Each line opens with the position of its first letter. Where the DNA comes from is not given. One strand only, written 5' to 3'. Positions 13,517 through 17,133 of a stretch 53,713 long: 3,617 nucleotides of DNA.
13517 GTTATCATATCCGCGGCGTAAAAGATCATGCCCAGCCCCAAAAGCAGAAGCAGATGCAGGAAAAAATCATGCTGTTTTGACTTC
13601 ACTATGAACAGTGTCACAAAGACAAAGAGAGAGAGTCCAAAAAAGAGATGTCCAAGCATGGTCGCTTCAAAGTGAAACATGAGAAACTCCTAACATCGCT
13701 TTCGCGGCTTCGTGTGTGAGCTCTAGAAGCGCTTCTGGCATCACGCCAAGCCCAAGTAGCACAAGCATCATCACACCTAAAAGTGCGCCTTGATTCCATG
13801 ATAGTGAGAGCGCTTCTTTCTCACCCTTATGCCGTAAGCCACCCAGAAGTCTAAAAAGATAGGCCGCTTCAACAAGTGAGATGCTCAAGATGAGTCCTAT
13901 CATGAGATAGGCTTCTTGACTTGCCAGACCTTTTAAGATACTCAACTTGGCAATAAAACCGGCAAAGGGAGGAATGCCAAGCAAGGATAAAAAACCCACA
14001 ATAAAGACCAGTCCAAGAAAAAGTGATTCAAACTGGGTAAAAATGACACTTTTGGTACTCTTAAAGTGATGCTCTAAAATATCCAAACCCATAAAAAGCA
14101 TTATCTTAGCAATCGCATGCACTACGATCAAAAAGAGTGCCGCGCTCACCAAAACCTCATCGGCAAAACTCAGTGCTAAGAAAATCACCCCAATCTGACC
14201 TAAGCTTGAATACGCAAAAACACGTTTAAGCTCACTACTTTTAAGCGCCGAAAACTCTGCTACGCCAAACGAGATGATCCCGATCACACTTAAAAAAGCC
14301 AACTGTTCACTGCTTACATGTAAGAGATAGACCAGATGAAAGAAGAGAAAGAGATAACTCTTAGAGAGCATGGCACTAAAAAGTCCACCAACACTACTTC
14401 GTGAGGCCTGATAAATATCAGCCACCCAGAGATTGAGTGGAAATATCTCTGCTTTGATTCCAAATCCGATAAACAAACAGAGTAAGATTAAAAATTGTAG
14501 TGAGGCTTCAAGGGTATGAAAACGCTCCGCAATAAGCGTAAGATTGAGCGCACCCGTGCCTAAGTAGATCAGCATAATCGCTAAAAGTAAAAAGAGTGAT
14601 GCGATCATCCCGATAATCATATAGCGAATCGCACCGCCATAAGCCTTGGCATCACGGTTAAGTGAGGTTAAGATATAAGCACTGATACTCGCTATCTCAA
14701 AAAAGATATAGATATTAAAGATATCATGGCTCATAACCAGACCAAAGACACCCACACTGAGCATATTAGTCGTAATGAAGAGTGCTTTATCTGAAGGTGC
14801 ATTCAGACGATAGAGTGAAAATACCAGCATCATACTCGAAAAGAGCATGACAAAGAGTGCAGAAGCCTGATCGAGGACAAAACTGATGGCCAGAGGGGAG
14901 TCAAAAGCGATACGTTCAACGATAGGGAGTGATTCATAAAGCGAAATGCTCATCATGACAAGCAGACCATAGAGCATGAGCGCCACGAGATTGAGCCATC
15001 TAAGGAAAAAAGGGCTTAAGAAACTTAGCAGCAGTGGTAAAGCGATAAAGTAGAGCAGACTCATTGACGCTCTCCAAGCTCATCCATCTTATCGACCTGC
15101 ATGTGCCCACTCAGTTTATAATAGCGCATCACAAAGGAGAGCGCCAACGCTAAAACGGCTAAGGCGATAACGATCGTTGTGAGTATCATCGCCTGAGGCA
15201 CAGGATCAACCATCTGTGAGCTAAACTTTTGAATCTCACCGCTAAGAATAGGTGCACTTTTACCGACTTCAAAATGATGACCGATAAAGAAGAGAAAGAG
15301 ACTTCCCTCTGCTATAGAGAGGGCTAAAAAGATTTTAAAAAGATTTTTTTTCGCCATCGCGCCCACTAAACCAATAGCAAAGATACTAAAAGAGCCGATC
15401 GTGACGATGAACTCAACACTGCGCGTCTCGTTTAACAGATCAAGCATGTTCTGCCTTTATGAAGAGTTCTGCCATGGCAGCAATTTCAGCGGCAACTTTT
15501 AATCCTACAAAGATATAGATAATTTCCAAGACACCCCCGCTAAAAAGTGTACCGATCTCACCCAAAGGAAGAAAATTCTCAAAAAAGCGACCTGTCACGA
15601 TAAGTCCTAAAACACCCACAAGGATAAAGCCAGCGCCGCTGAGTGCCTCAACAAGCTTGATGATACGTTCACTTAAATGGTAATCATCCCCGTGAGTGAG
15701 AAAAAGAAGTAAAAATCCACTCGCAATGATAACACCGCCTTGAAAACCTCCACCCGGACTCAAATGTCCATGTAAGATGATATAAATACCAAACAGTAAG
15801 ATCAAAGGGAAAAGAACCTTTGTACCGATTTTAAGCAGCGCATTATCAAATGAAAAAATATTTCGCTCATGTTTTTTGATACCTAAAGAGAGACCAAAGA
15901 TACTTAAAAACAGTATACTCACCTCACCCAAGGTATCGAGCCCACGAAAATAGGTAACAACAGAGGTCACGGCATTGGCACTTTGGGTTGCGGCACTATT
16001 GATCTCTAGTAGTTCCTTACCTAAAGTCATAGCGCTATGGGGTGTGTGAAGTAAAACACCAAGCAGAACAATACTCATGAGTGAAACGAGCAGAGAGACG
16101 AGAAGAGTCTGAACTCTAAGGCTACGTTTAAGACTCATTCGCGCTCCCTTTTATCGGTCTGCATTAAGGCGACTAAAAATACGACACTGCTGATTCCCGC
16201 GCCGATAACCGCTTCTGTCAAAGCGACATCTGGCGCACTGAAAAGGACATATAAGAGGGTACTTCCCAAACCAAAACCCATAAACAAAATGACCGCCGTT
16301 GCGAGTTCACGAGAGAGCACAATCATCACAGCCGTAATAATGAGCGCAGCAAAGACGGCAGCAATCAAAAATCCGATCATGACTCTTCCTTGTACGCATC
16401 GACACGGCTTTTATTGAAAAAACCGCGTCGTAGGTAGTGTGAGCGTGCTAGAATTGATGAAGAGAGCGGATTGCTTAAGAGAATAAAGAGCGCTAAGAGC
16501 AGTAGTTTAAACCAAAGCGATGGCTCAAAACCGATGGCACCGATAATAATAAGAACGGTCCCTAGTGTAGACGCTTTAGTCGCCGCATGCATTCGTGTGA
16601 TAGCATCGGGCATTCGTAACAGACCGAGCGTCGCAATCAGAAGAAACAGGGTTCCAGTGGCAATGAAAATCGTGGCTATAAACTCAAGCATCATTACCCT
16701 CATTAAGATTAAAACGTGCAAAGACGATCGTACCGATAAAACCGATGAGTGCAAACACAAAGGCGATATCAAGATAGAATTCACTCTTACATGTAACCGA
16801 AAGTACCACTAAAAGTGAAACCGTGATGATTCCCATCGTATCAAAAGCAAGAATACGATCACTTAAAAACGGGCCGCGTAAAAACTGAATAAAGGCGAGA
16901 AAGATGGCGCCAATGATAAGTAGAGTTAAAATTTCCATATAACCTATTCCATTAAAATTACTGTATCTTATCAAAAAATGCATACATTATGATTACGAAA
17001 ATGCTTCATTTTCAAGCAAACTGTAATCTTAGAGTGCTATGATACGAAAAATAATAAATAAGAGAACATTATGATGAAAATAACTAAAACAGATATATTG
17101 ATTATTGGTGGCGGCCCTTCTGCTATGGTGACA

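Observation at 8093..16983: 13-gene Mrp-antiporter plus NuoBCDHI-like operon with Mbx/MBS (membrane-bound sulfane reductase) architecture in a Campylobacterota genome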

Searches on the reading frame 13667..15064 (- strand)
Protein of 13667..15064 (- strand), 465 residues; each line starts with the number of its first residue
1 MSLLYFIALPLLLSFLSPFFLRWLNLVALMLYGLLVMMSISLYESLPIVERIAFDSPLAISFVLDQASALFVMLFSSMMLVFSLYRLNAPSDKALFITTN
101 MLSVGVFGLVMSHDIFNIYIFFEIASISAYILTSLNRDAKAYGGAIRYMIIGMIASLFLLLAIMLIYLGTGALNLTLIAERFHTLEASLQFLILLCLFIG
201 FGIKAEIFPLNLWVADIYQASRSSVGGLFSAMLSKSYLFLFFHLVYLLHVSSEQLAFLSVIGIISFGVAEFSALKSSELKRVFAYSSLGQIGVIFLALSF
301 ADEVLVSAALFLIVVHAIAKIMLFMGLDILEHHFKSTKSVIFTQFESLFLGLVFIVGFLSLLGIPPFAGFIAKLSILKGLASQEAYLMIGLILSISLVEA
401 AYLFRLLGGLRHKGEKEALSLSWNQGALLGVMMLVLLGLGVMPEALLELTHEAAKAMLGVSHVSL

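Call 4: search_protein_families(library=pfam, proteins=[window:13667-15064:-], max_evalue=0.01)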
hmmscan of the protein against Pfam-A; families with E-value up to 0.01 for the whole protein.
window:13667-15064:- (465 aa): 1 family
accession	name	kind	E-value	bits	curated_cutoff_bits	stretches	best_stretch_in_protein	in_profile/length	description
PF00361.26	Proton_antipo_M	-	2.3e-44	152.2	21.5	1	112-392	1-287/294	NADH:quinone oxidoreductase/Mrp antiporter, TM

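Call 18: search_solved_structures(query=window:13667-15064:-, max_evalue=1e-25)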
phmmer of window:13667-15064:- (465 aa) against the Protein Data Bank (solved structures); distinct sequences matched with E-value up to 1e-25: 4.
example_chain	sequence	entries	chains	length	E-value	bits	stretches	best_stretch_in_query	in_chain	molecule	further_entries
6u8y_H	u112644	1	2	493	1.2e-49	173.2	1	7-460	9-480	NADH dehydrogenase subunit N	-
6z16_D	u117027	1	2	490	2.1e-31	113.1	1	4-439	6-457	Multisubunit Na+/H+ antiporter, D subunit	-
6cfw_H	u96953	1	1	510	5.6e-28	101.8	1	57-423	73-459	Monovalent cation/H+ antiporter subunit D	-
7qru_D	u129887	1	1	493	6.5e-27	98.3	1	25-407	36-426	Na+/H+ antiporter subunit D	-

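Call 45: search_solved_structures(query=window:13667-15064:-, max_evalue=1e-40, show_alignments=1)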
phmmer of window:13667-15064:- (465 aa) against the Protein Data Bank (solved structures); distinct sequences matched with E-value up to 1e-40: 1.
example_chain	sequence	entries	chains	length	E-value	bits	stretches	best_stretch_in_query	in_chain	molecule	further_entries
6u8y_H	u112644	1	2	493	1.2e-49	173.2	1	7-460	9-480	NADH dehydrogenase subunit N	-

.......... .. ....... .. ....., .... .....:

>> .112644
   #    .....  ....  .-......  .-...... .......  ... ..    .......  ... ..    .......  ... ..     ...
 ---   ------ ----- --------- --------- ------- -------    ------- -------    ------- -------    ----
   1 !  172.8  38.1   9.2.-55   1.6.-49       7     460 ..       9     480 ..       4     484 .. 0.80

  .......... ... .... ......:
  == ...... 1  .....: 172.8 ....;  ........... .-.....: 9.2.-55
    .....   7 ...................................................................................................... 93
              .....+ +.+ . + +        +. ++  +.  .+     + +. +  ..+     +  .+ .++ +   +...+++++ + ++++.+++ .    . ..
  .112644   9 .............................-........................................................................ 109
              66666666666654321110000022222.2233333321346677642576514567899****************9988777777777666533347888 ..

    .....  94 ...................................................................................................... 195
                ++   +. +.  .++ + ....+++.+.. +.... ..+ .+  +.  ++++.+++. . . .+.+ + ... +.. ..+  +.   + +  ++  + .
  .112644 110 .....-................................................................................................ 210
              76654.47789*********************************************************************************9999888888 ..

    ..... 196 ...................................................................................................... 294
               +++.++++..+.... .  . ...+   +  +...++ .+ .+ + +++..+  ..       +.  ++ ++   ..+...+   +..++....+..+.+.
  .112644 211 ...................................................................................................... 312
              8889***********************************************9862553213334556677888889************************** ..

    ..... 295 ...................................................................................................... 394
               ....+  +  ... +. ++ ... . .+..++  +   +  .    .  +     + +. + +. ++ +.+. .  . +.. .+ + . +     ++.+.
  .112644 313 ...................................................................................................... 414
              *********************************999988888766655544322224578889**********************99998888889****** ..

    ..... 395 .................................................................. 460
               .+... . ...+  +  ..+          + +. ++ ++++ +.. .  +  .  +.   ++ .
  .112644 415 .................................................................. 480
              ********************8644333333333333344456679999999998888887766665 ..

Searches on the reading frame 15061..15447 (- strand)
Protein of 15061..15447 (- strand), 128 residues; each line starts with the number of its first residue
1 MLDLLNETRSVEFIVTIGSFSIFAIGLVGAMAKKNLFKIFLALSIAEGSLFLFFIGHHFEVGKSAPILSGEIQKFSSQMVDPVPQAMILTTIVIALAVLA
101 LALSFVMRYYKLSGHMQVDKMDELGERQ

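Call 4: search_protein_families(library=pfam, proteins=[window:15061-15447:-], max_evalue=0.01)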
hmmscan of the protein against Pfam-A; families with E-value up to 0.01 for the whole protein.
window:15061-15447:- (128 aa): 2 families
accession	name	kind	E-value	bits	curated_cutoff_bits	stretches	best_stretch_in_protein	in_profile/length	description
PF00420.29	Oxidored_q2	-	3.8e-18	65.5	26.1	1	16-124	3-93/95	NADH-ubiquinone/plastoquinone oxidoreductase chain 4L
PF20134.4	DUF6524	-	0.0061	16.8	27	0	84-123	92-131/131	Family of unknown function (DUF6524)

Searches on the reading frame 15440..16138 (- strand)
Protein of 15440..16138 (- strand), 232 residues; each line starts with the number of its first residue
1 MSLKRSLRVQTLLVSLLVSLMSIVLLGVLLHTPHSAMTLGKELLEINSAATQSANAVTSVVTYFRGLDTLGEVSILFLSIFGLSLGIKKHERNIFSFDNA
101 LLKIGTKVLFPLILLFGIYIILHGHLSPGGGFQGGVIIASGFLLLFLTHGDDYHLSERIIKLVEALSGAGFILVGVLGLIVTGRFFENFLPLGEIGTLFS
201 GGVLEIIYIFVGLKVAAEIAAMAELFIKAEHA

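Call 4: search_protein_families(library=pfam, proteins=[window:15440-16138:-], max_evalue=0.01)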
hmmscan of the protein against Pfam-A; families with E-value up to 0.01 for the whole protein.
window:15440-16138:- (232 aa): 2 families
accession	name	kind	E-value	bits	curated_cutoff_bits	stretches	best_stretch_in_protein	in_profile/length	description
PF04039.18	MnhB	-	3.1e-24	86.1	22.5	1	102-219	2-125/127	Domain related to MnhB subunit of Na+/H+ antiporter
PF20501.3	MbhE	-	5e-05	23.7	27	1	8-77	3-71/98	MBH, subunit E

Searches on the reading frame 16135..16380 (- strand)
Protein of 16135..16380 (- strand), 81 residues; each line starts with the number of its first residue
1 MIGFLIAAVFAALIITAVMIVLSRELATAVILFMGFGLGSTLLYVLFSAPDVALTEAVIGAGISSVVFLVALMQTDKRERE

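Call 4: search_protein_families(library=pfam, proteins=[window:16135-16380:-], max_evalue=0.01)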
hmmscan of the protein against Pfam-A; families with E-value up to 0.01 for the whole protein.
window:16135-16380:- (81 aa): 3 families
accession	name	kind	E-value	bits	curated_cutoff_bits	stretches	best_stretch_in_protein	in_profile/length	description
PF13244.11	MbhD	-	2e-20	73.2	27.2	1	12-76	2-66/67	MBH, subunit D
PF00499.25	Oxidored_q3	-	0.00089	19.5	33.2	1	17-77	2-62/146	NADH-ubiquinone/plastoquinone oxidoreductase chain 6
PF24709.1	DUF7670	-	0.0084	16.9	29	1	3-72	43-104/118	Domain of unknown function (DUF7670)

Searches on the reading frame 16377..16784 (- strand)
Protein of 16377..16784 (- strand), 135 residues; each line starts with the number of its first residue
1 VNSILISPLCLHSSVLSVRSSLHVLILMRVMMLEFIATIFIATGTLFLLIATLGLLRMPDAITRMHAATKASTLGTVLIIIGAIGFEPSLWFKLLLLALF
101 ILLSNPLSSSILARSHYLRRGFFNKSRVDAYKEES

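Call 4: search_protein_families(library=pfam, proteins=[window:16377-16784:-], max_evalue=0.01)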
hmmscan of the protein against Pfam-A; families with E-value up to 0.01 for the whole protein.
window:16377-16784:- (135 aa): 1 family
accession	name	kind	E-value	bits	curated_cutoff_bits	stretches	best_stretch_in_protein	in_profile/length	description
PF03334.19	PhaG_MnhG_YufB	-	2.7e-23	82.4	23.4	1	40-117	1-80/80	Na+/H+ antiporter subunit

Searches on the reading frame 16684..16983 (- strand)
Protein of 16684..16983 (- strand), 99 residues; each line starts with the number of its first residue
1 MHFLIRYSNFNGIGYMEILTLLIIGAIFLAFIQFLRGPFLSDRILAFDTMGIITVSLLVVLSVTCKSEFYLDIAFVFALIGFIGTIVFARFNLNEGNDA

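Call 4: search_protein_families(library=pfam, proteins=[window:16684-16983:-], max_evalue=0.01)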
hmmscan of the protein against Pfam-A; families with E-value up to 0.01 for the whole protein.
window:16684-16983:- (99 aa): 1 family
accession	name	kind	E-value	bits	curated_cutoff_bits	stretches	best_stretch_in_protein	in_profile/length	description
PF04066.18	MrpF_PhaF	-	1.1e-18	67.8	23.3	1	42-91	2-51/53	Multiple resistance and pH regulation protein F (MrpF / PhaF)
